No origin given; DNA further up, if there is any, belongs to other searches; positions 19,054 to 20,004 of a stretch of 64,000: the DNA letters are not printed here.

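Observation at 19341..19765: Phosphoribosyltransferase domain inserted into a conserved linker of the giant protein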

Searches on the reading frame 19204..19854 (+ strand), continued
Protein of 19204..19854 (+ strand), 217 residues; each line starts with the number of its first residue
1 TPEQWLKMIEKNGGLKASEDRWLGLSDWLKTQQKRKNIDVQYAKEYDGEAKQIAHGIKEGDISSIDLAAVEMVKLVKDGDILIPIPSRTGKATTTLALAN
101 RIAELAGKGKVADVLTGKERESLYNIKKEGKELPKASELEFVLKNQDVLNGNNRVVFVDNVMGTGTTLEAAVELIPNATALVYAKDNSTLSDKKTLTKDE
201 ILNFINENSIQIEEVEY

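Call 46: get_annotated_region(hit=H10, flank=6000)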
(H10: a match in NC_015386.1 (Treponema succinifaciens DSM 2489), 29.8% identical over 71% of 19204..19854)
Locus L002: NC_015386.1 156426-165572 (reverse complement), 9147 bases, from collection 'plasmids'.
description: Treponema succinifaciens DSM 2489 plasmid pTRESU01, complete sequence
organism: Treponema succinifaciens DSM 2489 (NCBI taxid 869209)
taxonomy: Bacteria; Spirochaetota; Spirochaetia; Spirochaetales; Treponemataceae; Treponema; Treponema succinifaciens; Treponema succinifaciens DSM 2489
host: -; source: colon; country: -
typing (MOB-suite, as given by PLSDB): non-mobilizable; mating-pair formation MPF_T
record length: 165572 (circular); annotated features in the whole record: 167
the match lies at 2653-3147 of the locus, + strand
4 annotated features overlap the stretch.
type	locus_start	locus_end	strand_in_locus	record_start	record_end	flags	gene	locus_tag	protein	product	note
CDS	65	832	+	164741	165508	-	-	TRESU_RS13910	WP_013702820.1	ArdC-like ssDNA-binding domain-containing protein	-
CDS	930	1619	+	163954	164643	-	-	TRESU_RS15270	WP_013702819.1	LPD16 domain-containing protein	-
CDS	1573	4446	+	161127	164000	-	-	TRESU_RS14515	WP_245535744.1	ATP-binding protein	-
CDS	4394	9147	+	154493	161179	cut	-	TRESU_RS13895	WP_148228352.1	SNF2-related protein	-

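Call 68: find_encoding_contigs(protein=P0219, flank=5000, max_places=2)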
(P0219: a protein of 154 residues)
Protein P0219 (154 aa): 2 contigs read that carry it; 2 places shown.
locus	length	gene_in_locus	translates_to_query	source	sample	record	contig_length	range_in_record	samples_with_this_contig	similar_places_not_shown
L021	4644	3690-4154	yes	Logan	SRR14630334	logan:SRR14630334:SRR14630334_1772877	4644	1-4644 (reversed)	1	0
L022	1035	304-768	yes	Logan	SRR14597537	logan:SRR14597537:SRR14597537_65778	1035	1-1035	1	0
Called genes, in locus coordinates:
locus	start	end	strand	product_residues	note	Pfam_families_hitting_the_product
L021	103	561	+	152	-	-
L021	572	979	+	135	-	PF00436:SSB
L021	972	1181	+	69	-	-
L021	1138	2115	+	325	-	PF01555:N6_N4_Mtase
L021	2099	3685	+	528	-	PF00145:DNA_methylase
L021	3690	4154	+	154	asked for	-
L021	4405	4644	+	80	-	?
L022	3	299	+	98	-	?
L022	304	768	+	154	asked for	-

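Call 74: fold_search(model_id=the predicted structure, library=viral)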
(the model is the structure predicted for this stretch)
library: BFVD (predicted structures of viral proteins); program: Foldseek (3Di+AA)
matches with E <= 10: 923; with E <= 0.001: 1
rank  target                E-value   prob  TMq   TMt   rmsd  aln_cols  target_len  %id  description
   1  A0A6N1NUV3            8.7e-04  1.00  0.43  0.16   6.9       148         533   14  adenine phosphoribosyltransferase [Tupanvirus soda lake]
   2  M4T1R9                1.1e-03  0.98  0.36  0.43  11.7       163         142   16  Phosphoribosyl transferase [Cellulophaga phage phiST]
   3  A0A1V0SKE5            1.3e-03  0.97  0.40  0.22   8.7       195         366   14  adenine phosphoribosyltransferase [Klosneuvirus KNV1]
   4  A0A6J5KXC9            2.2e-03  0.96  0.36  0.24   8.8       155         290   10  PrsA Phosphoribosylpyrophosphate synthetase [uncultured Caudovirales phage]
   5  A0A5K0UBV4            2.3e-03  0.98  0.44  0.16   8.3       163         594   16  Phosphoribosyltransferase domain-containing protein [Yasminevirus sp. GU-2018]
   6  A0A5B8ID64            2.8e-03  0.96  0.34  0.36   9.5       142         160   12  orotate phosphoribosyltransferase (Fragment) [Mimiviridae sp. ChoanoV1]
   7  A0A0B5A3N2            3.5e-03  0.82  0.30  0.25   7.3       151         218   14  Phosphoribosyltransferase [Mycobacterium phage Sheen]
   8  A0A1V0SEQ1            4.5e-03  0.96  0.42  0.32   8.1       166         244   17  Phosphoribosyl transferase domain protein [Hokovirus HKV1]
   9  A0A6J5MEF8            4.8e-03  0.97  0.42  0.41   5.4       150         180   13  Hpt Hypoxanthine-guanine phosphoribosyltransferase [uncultured Caudovirales phage]
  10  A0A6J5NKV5            6.3e-03  0.99  0.55  0.33   7.3       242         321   14  Uncharacterized protein [uncultured Caudovirales phage]
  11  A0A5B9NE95            6.3e-03  0.95  0.38  0.26   6.3       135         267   12  Phosphoribosylpyrophosphate synthetase [Aeromonas phage 4_4572]
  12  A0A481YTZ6            6.3e-03  0.84  0.37  0.17  13.7       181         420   15  Phosphoribosyl transferase [Marseillevirus LCMAC101]
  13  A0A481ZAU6            6.7e-03  0.84  0.41  0.40  12.2       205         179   12  Phosphoribosyl transferase domain protein [Pithovirus LCPAC304]
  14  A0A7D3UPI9            7.1e-03  0.99  0.45  0.21   6.9       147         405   10  Uridine 5'-monophosphate synthase [Fadolivirus FV1/VV64]
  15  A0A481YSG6            7.1e-03  0.30  0.25  0.12  12.0       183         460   11  Ankyrin repeat protein [Marseillevirus LCMAC102]
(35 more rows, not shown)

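Call 79: search_protein_families(library=padloc, alignment_id=A2, max_evalue=1)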
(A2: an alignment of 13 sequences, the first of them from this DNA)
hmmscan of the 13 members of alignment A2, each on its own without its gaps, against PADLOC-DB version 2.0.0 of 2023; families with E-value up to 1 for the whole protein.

A. member 1, seq(174 aa): 4 families
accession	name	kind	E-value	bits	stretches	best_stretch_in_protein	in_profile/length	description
PDLC03962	ShosT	-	0.0019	16.1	1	45-152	84-196/237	-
PDLC02935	PRTase_III-A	-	0.004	14.5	1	80-150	108-151/290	-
PDLC02934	PRTase_III-A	-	0.02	11.8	1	109-154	105-150/393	-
PDLC02931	PRTase_III-A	-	0.025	12.2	1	114-150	126-159/267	-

B. families by the number of members that match (of 13 scanned): 5 families
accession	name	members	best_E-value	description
PDLC03962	ShosT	11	1.4e-06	-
PDLC03928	PsyrT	1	1.6e-05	-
PDLC02935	PRTase_III-A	1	0.004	-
PDLC02934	PRTase_III-A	1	0.02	-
PDLC02931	PRTase_III-A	1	0.025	-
